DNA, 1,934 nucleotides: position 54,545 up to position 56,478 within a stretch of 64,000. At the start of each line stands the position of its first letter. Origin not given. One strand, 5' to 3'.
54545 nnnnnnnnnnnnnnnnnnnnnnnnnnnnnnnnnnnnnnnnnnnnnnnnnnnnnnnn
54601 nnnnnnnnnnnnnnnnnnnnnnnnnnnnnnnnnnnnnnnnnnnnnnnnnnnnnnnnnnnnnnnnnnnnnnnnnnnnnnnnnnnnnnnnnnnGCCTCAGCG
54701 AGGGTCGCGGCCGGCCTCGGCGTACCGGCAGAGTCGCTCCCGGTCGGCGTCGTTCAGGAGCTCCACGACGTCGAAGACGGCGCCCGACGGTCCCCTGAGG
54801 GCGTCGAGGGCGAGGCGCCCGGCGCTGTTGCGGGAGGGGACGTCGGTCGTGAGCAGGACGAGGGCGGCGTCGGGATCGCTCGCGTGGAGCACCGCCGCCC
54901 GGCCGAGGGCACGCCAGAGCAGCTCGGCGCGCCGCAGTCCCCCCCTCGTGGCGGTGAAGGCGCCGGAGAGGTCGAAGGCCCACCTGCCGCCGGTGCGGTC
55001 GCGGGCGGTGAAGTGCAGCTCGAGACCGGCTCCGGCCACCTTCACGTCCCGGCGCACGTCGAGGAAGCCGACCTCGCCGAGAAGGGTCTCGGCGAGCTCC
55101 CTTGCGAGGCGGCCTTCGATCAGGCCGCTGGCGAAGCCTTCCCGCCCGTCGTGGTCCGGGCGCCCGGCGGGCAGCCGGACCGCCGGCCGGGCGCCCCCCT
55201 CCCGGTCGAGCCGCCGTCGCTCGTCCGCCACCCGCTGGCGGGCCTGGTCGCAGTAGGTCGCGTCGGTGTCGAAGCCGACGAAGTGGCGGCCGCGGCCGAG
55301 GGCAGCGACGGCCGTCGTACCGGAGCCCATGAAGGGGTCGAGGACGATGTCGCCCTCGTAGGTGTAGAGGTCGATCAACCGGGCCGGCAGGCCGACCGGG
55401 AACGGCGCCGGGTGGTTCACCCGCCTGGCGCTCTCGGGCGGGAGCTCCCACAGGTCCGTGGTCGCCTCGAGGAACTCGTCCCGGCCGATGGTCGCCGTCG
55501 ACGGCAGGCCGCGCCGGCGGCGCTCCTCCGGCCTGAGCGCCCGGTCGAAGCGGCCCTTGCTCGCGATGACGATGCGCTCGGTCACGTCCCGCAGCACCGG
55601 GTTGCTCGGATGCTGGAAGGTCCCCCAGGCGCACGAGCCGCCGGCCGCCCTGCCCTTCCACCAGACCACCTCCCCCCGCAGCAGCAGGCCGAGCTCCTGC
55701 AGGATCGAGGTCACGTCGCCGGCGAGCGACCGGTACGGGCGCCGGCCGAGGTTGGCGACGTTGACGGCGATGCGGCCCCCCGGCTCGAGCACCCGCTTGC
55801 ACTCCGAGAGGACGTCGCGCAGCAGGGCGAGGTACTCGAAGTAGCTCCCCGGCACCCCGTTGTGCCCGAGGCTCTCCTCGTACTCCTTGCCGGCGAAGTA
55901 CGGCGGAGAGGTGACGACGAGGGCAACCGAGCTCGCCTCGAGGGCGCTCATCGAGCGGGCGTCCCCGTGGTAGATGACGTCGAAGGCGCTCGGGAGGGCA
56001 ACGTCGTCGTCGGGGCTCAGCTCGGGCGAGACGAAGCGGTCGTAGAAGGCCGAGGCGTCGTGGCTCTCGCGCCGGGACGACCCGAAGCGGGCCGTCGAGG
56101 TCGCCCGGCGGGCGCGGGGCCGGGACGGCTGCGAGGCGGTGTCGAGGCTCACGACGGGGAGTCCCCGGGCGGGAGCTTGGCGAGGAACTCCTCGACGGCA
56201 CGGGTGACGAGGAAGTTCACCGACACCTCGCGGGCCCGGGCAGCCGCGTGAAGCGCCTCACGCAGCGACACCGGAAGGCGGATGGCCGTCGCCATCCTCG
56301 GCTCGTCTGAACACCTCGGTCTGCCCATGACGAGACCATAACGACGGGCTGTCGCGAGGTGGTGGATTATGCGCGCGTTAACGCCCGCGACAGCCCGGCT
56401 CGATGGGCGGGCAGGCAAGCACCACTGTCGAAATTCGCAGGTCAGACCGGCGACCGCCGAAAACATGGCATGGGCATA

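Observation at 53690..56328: Translationally coupled RHH - SPPY methyltransferase - unknown 333-aa protein operon (candidate R-M-like/defence module)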

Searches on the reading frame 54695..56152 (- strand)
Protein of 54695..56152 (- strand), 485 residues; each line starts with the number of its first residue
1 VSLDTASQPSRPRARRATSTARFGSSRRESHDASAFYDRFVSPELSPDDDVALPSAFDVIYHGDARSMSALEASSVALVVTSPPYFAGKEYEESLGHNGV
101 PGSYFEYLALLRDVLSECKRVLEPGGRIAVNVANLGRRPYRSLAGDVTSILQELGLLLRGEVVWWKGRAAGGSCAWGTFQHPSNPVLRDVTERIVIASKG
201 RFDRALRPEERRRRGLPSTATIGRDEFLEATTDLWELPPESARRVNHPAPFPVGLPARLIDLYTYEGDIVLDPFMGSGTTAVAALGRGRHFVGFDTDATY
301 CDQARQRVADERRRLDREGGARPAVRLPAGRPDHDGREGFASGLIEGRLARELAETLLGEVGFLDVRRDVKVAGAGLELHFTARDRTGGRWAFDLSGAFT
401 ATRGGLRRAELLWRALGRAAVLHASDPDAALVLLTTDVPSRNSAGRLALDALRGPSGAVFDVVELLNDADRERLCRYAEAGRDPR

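Call 3: search_protein_families(library=pfam, proteins=[window:54695-56152:-], max_evalue=1)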
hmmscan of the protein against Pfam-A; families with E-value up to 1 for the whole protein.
window:54695-56152:- (485 aa): 7 families
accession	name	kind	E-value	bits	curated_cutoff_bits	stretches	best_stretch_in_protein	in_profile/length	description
PF01555.25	N6_N4_Mtase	-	8.1e-37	127.7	26.7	1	76-305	1-220/221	DNA methylase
PF13649.12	Methyltransf_25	-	7.5e-05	23.8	27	1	270-312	1-45/97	Methyltransferase domain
PF08241.18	Methyltransf_11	-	0.0001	23.3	21.2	1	105-129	70-94/95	Methyltransferase domain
PF08242.18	Methyltransf_12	-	0.0014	19.7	30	0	276-314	6-46/98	Methyltransferase domain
PF01170.24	UPF0020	-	0.006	16.7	22.3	1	243-291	4-53/197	RMKL-like, methyltransferase domain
PF03602.21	Cons_hypoth95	-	0.036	14.2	24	1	266-308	41-84/182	Conserved hypothetical protein 95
PF13847.12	Methyltransf_31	-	0.11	12.6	27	0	108-134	87-113/145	Methyltransferase domain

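Call 4: search_protein_families(library=padloc, proteins=[window:54695-56152:-], max_evalue=1)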
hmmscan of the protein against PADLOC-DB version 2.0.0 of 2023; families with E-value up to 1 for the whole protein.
window:54695-56152:- (485 aa): 72 families (the best 25 are shown)
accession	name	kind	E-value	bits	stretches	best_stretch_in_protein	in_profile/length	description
PDLC03350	MTase_II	-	2.6e-80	268.2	1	13-316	5-303/312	Type II methyltransferase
PDLC03353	MTase_II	-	5e-57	191.4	1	58-310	10-252/260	Type II methyltransferase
PDLC03260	MTase_II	-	4e-31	106.2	2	230-310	230-309/349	Type II methyltransferase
PDLC03371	MTase_II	-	6.9e-31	105.7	1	59-312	12-256/260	Type II methyltransferase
PDLC03259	MTase_II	-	2e-30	104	1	60-300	6-247/423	Type II methyltransferase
PDLC03283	MTase_II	-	5.7e-30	102.7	1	60-313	7-276/352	Type II methyltransferase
PDLC03387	MTase_II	-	8.4e-28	95.3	2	231-311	199-278/289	Type II methyltransferase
PDLC03246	MTase_II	-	6.1e-27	92.7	1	65-302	121-360/376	Type II methyltransferase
PDLC03299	MTase_II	-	1.2e-24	85.3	2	243-309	192-258/296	Type II methyltransferase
PDLC03320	MTase_II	-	4.2e-20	70.1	2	239-310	205-276/289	Type II methyltransferase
PDLC03265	MTase_II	-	5e-20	70.2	2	231-310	251-330/333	Type II methyltransferase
PDLC03295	MTase_II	-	1.2e-19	69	2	244-314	201-272/292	Type II methyltransferase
PDLC03216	MTase_II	-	1.9e-18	64.6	2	247-313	194-260/364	Type II methyltransferase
PDLC03276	MTase_II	-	3.5e-18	64.1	1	63-292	150-384/404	Type II methyltransferase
PDLC03339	MTase_II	-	7.1e-18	62.5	2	232-309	192-272/399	Type II methyltransferase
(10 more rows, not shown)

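Call 5: search_protein_families(library=ncbifam, proteins=[window:54695-56152:-], max_evalue=1)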
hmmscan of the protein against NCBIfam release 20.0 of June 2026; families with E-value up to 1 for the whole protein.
window:54695-56152:- (485 aa): 10 families
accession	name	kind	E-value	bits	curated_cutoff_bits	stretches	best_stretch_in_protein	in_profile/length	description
NF050803.1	DnaMtaseCcrMCaul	equivalog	2.4e-17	62.9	830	2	245-313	184-252/350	adenine-specific DNA-methyltransferase CcrM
NF008572.0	PRK11524.1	equivalog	1.5e-16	60.4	292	2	246-308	194-256/294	adenine-specific DNA-methyltransferase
NF010253.0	PRK13699.1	subfamily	5.3e-12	45.9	244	1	246-317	143-214/226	DNA methyltransferase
NF043040.1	corrin_prot_MT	hypoth_equivalog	3.5e-06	26.6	180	1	258-312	33-87/216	corrinoid protein-associated methyltransferase CpaM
TIGR01177.1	TIGR01177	hypoth_equivalog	0.00022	20.7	316.55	1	266-299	182-215/330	TIGR01177 family methyltransferase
NF040721.1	Trm14_Arch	equivalog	0.00035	19.8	280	1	243-284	167-209/370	tRNA (guanine(6)-N2)-methyltransferase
NF045667.1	MTase_DVU1556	equivalog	0.0063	16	155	0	112-130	101-119/213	DVU_1556 family methyltransferase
NF040850.1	Trm14_Thcoccales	equivalog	0.028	13.3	480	1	243-283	194-234/365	tRNA (guanine(6)-N2)-methyltransferase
NF040538.1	methyl_ArsM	equivalog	0.038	13.2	500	1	113-133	191-213/356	arsinothricin biosynthesis methyltransferase ArsM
NF047649.1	MTase_UXPK_star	exception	0.064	12.3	460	0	113-131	164-182/283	methyltransferase/UXPK-star double selenoprotein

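Call 15: search_solved_structures(query=window:54695-56152:-, max_evalue=0.01, show_alignments=1)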
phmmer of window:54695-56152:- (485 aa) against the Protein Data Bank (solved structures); distinct sequences matched with E-value up to 0.01: 12.
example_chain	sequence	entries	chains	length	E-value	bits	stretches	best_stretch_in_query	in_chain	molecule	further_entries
2zie_A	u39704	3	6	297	6.1e-29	104.2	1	60-311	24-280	Putative modification methylase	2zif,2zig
8s9m_A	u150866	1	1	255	3.8e-18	68.6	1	220-314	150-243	DNA cytosine-N4 methyltransferase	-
8s9n_A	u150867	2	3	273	4.8e-18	68.3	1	220-314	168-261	DNA cytosine-N4 methyltransferase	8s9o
8urk_A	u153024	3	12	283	6.9e-16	61.2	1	52-308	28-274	Methyltransferase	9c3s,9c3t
9c3u_A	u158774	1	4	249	2.1e-15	59.6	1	67-308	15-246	Methyltransferase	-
6pbd_A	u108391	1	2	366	4.1e-12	48.7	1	246-330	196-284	Modification methylase CcrMI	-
5hek_A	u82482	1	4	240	8.3e-10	41.1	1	243-308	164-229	Adenine specific DNA methyltransferase (DpnA)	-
5hfj_A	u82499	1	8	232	8.6e-10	41.1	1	243-308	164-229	Adenine specific DNA methyltransferase (DpnA)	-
1g60_A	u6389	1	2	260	3.1e-09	39.2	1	244-305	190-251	Adenine-specific Methyltransferase MboIIA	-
1nw8_A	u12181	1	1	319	3.7e-08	35.7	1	103-300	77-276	MODIFICATION METHYLASE RSRI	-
1eg2_A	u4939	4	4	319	4.5e-08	35.4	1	103-300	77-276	MODIFICATION METHYLASE RSRI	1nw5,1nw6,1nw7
1boo_A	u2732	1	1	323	4.9e-07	32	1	247-310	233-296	PROTEIN (N-4 CYTOSINE-SPECIFIC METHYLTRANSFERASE PVU II)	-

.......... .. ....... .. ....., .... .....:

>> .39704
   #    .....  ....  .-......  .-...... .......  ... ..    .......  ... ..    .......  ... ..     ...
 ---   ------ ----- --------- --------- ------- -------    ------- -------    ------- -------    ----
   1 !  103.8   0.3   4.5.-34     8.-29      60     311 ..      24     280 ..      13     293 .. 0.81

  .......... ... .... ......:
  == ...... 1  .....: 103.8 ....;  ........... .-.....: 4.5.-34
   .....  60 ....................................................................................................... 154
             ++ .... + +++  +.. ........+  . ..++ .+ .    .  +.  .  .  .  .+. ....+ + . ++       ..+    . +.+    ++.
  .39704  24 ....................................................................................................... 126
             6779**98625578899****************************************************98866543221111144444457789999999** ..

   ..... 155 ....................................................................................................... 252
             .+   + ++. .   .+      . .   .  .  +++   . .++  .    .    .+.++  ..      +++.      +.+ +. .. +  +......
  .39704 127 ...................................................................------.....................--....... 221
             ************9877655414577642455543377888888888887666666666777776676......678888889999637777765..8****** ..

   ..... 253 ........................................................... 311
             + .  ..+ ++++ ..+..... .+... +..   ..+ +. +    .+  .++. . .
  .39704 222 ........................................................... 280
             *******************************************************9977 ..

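Call 49: find_homologous_proteins(query=window:54695-56152:-)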
Query window:54695-56152:- (485 aa): 8000 proteins with E <= 0.001 among 8000 candidates; the best 120 are listed.
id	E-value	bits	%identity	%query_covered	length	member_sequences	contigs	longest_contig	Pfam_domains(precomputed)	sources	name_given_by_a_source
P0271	0.0e+0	1079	100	100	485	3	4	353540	PF01555.25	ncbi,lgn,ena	-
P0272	1.3e-221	755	72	99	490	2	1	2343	PF01555.25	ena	-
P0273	1.3e-217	741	70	100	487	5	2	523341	PF01555.25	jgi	jgi:DNA modification methylase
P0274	3.4e-216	737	69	100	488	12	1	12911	PF01555.25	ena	-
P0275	2.7e-215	734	69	100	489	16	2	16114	PF01555.25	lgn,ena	-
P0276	4.2e-215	733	69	100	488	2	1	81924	PF01555.25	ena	-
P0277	3.9e-214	730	70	100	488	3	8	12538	PF01555.25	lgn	-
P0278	7.4e-214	729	71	97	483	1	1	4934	PF01555.25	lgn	-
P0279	1.7e-213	728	71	99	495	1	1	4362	PF01555.25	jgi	jgi:DNA modification methylase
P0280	2.1e-213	727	71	95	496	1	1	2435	PF01555.25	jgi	jgi:modification methylase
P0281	2.7e-213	727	71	98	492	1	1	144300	PF01555.25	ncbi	ncbi:MAG: DNA-methyltransferase [Acidimicrobiales bacterium]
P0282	3.4e-213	727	68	100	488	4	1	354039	PF01555.25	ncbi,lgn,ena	-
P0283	4.1e-213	726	68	100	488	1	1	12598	PF01555.25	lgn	-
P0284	4.9e-213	726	71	99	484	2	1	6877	PF01555.25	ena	-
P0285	9.6e-213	725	71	99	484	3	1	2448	PF01555.25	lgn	-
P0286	2.2e-212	724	70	99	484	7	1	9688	PF01555.25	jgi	jgi:DNA modification methylase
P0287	2.4e-212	724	70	99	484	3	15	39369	PF01555.25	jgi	jgi:site-specific DNA-methyltransferase (adenine-specific)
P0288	2.8e-212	724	70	98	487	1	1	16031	PF13649.13,PF08241.19,PF01555.25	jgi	-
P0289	3.9e-212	723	71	99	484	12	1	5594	PF01555.25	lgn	-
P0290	4.3e-212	723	68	99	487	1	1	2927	PF01555.25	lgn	-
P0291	4.6e-212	723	69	95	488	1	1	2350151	PF01555.25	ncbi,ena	-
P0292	6.8e-212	722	68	100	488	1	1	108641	PF01555.25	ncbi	ncbi:MAG: DNA-methyltransferase [Acidimicrobiia bacterium]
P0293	8.5e-212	722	69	99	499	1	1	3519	PF01555.25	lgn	-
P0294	1.0e-211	722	69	99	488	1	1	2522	PF01555.25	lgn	-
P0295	1.5e-211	721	68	99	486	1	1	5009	PF01555.25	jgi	-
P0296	1.7e-211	721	69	99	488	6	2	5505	PF01555.25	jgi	jgi:DNA modification methylase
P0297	1.8e-211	721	69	98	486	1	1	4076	PF08241.19,PF01555.25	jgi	jgi:DNA modification methylase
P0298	2.1e-211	721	69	100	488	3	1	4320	PF08241.19,PF01555.25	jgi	jgi:DNA modification methylase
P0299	2.1e-211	721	67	100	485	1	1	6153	PF01555.25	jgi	jgi:site-specific DNA-methyltransferase (adenine-specific)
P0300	2.3e-211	721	70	95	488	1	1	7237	PF01555.25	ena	-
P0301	3.1e-211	720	70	98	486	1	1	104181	PF08241.19,PF01555.25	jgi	jgi:DNA modification methylase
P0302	3.4e-211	720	70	98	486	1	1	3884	PF13649.13,PF01555.25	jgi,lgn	jgi:DNA modification methylase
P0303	3.8e-211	720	67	99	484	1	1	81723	PF01555.25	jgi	jgi:DNA modification methylase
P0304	4.5e-211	720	69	97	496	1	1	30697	PF01555.25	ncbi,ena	-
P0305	4.6e-211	720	69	99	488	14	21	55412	PF01555.25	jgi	jgi:DNA modification methylase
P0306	5.2e-211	720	68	100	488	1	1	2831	PF01555.25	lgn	-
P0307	5.9e-211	719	71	96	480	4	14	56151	PF08241.19,PF01555.25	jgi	-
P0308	2.8e-210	717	70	97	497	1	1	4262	PF01555.25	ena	-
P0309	2.8e-210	717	69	100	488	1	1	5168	PF01555.25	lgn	-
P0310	3.3e-210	717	68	99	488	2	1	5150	PF01555.25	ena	-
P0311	3.6e-210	717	69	95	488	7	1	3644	PF01555.25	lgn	-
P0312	5.1e-210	716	67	100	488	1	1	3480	PF01555.25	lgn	-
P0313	6.6e-210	716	70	99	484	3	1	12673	PF01555.25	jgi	jgi:site-specific DNA-methyltransferase (adenine-specific)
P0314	7.1e-210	716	69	98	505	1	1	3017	PF01555.25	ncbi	-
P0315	7.4e-210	716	68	99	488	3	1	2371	PF01555.25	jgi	jgi:DNA modification methylase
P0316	7.8e-210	716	68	99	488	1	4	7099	PF01555.25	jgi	jgi:DNA modification methylase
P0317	1.0e-209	715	68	100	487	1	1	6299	PF01555.25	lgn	-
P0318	1.1e-209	715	68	100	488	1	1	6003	PF01555.25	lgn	-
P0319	1.2e-209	715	67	99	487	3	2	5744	PF01555.25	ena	-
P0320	1.2e-209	715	69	95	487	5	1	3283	PF01555.25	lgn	-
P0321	1.5e-209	715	70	98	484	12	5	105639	PF01555.25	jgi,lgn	jgi:site-specific DNA-methyltransferase (adenine-specific)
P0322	2.0e-209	714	68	99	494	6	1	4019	PF01555.25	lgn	-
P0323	2.0e-209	714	68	98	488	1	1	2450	PF01555.25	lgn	-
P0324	2.1e-209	714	69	98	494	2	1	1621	PF01555.25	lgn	-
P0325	2.2e-209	714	70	97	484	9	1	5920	PF01555.25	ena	-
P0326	2.6e-209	714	68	98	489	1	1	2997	PF01555.25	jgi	jgi:DNA modification methylase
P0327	3.0e-209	714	68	100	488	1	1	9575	PF01555.25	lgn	-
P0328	4.0e-209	713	68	99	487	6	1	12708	PF01555.25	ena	-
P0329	4.9e-209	713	70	98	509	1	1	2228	PF01555.25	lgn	-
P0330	6.5e-209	713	71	97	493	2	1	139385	PF01555.25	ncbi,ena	-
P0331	6.6e-209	713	70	98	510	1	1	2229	PF01555.25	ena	-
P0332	6.9e-209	713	68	97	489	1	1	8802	PF01555.25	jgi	jgi:DNA modification methylase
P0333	7.8e-209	712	68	100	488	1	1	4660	PF13649.13,PF08241.19,PF01555.25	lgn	-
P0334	8.0e-209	712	69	98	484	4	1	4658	PF01555.25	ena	-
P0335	8.1e-209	712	70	99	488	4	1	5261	PF13649.13,PF08241.19,PF01555.25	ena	-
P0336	8.7e-209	712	68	100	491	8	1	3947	PF01555.25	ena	-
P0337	1.4e-208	712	70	97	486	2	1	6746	PF08241.19,PF01555.25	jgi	jgi:DNA modification methylase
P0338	1.5e-208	711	67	100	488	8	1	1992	PF01555.25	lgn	-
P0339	2.1e-208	711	69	98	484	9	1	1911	PF01555.25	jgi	jgi:site-specific DNA-methyltransferase (adenine-specific)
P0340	2.1e-208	711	68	99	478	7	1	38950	PF01555.25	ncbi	-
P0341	2.4e-208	711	68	99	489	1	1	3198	PF01555.25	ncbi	-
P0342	2.4e-208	711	68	99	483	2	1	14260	PF01555.25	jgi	jgi:site-specific DNA-methyltransferase (adenine-specific)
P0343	2.6e-208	711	67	100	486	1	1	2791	PF01555.25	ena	-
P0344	2.6e-208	711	68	99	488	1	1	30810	PF01555.25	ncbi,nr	ncbi:MAG TPA: site-specific DNA-methyltransferase [Acidimicrobiales bacterium]|nr:site-specific DNA-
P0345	2.6e-208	711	67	100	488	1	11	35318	PF01555.25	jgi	jgi:DNA modification methylase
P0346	2.9e-208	710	69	98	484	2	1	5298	PF01555.25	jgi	jgi:DNA modification methylase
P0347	3.6e-208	710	71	96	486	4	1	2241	PF01555.25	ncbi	-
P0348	4.6e-208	710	69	98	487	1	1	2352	PF01555.25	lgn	-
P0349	5.0e-208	710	67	100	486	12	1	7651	PF01555.25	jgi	jgi:site-specific DNA-methyltransferase (adenine-specific)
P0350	5.2e-208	710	70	98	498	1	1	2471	PF01555.25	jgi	jgi:DNA modification methylase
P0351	5.5e-208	710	68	99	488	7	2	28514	PF13649.13,PF08241.19,PF01555.25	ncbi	-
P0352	5.9e-208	709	68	99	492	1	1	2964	PF01555.25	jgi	-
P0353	7.6e-208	709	67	100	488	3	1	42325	PF01555.25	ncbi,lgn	-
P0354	1.2e-207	708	69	99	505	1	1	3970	PF08241.19,PF01555.25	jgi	jgi:site-specific DNA-methyltransferase (adenine-specific)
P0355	1.4e-207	708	71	98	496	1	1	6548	PF01555.25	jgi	jgi:site-specific DNA-methyltransferase (adenine-specific)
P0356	2.0e-207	708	68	99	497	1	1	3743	PF01555.25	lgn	-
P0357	2.1e-207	708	68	95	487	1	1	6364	PF01555.25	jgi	jgi:site-specific DNA-methyltransferase (adenine-specific)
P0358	2.2e-207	708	68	98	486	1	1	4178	PF01555.25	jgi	jgi:DNA modification methylase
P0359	2.4e-207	707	67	99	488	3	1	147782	PF01555.25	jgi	jgi:DNA modification methylase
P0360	2.4e-207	707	69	97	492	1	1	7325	PF01555.25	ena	-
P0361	2.6e-207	707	67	98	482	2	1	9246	PF01555.25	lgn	-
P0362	2.9e-207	707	69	97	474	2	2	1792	PF01555.25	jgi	jgi:site-specific DNA-methyltransferase (adenine-specific)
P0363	3.4e-207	707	67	99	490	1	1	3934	PF01555.25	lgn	-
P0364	4.0e-207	707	67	100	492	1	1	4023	PF01555.25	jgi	jgi:site-specific DNA-methyltransferase (adenine-specific)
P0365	4.1e-207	707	69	97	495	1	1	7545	PF01555.25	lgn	-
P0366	4.4e-207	707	68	99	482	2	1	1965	PF01555.25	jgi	jgi:site-specific DNA-methyltransferase (adenine-specific)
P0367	4.6e-207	707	68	98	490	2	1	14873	PF01555.25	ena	-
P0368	4.6e-207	707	68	99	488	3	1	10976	PF01555.25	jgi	jgi:site-specific DNA-methyltransferase (adenine-specific)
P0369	5.8e-207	706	69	98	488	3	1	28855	PF08241.19,PF01555.25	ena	-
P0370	5.8e-207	706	68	98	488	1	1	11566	PF13649.13,PF08241.19,PF01555.25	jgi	jgi:site-specific DNA-methyltransferase (adenine-specific)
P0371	6.7e-207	706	68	98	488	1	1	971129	PF01555.25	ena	-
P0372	7.3e-207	706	67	98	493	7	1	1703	PF01555.25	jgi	jgi:site-specific DNA-methyltransferase (adenine-specific)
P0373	7.5e-207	706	67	99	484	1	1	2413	PF01555.25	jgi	jgi:DNA modification methylase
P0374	8.0e-207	706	67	100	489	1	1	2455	PF01555.25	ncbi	-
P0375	9.0e-207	706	68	99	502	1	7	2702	PF01555.25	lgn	-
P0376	9.3e-207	706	70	96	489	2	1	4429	PF01555.25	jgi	jgi:site-specific DNA-methyltransferase (adenine-specific)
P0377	1.1e-206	705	71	97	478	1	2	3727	PF01555.25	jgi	jgi:DNA modification methylase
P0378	1.3e-206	705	68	96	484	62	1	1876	PF01555.25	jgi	jgi:DNA modification methylase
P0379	1.4e-206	705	68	100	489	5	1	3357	PF13649.13,PF08241.19,PF01555.25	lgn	-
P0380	1.5e-206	705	67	100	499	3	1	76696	PF01555.25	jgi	jgi:DNA modification methylase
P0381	1.6e-206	705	68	100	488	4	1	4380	PF01555.25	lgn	-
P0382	1.7e-206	705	67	99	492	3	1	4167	PF01555.25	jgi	jgi:site-specific DNA-methyltransferase (adenine-specific)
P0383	1.8e-206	705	67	100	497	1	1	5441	PF01555.25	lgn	-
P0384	2.5e-206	704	66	100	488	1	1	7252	PF01555.25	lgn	-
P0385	2.6e-206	704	66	100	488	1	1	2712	PF01555.25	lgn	-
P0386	2.7e-206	704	68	98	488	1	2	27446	PF01555.25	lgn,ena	-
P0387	2.7e-206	704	70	98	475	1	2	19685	PF01555.25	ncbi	-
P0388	2.8e-206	704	68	97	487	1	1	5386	PF01555.25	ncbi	-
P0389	2.9e-206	704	69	97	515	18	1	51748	PF01555.25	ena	-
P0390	6.0e-206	703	68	98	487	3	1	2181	PF01555.25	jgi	jgi:DNA modification methylase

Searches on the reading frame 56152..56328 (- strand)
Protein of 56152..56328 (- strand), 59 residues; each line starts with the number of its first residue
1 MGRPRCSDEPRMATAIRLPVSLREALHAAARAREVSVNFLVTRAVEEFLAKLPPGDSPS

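Call 3: search_protein_families(library=pfam, proteins=[window:56152-56328:-], max_evalue=1)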
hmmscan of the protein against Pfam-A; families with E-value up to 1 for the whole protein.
window:56152-56328:- (59 aa): 6 families
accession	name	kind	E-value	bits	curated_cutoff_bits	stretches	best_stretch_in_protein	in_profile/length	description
PF05534.18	HicB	-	0.0046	17.3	21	1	16-44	22-50/51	HicB family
PF03869.20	Arc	-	0.038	14.3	20.4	1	16-51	9-44/50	Arc-like DNA binding domain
PF16911.10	PapA_C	-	0.048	13.5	30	1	14-45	8-39/203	Phthiocerol/phthiodiolone dimycocerosyl transferase C-terminus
PF01402.27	RHH_1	-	0.053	13.9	20.5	1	16-51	4-39/39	Ribbon-helix-helix protein, copG family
PF12441.14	CopG_antitoxin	-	0.054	14.7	28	1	11-46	41-77/79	CopG antitoxin of type II toxin-antitoxin system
PF07878.17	RHH_5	-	0.057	13.6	26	1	16-47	6-41/43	CopG-like RHH_1 or ribbon-helix-helix domain, RHH_5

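Call 4: search_protein_families(library=padloc, proteins=[window:56152-56328:-], max_evalue=1)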
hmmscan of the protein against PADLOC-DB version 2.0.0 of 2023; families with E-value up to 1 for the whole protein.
window:56152-56328:- (59 aa): 0 families

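Call 5: search_protein_families(library=ncbifam, proteins=[window:56152-56328:-], max_evalue=1)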
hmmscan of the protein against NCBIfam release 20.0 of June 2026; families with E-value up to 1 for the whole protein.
window:56152-56328:- (59 aa): 2 families
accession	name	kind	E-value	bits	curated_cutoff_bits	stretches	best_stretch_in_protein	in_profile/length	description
NF041551.1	YlcI_YnfO_N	subfamily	0.0083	16.2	30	1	14-47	5-37/42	YlcI/YnfO family protein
NF048017.1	antitoxin_RelB_like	equivalog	0.034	14.4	50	1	17-52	1-36/70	type II toxin-antitoxin system RelB family antitoxin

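Call 23: search_protein_families(library=phrogs, proteins=[window:56152-56328:-], max_evalue=1)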
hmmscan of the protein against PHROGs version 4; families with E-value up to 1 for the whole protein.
window:56152-56328:- (59 aa): 12 families
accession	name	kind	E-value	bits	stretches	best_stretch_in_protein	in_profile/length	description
phrog_22338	-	unknown function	0.00018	22.6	1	2-54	43-98/207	-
phrog_582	-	transcription regulation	0.00065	21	1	11-51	57-97/105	Arc-like repressor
phrog_1388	-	unknown function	0.00092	20.4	1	15-53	9-48/143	-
phrog_3178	-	transcription regulation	0.0065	17.8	1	15-56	13-54/125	Arc-like DNA binding domain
phrog_2685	-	other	0.0071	17.7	1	14-49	21-56/161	partition protein ATPase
phrog_795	-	other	0.011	17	1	13-51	19-57/116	partition protein ATPase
phrog_25971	-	unknown function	0.014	16.7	1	16-52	78-114/116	-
phrog_3180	-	transcription regulation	0.065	14.2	1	24-51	18-45/50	Arc-like repressor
phrog_9615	-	unknown function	0.097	12.8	1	22-51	152-181/349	-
phrog_13890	-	unknown function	0.12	13.4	1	16-51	22-57/73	-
phrog_9151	-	moron, auxiliary metabolic gene and host takeover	0.28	12.5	1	15-47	75-107/119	HicB-like antitoxin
phrog_228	-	transcription regulation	0.54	11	1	13-49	12-48/251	Arc-like repressor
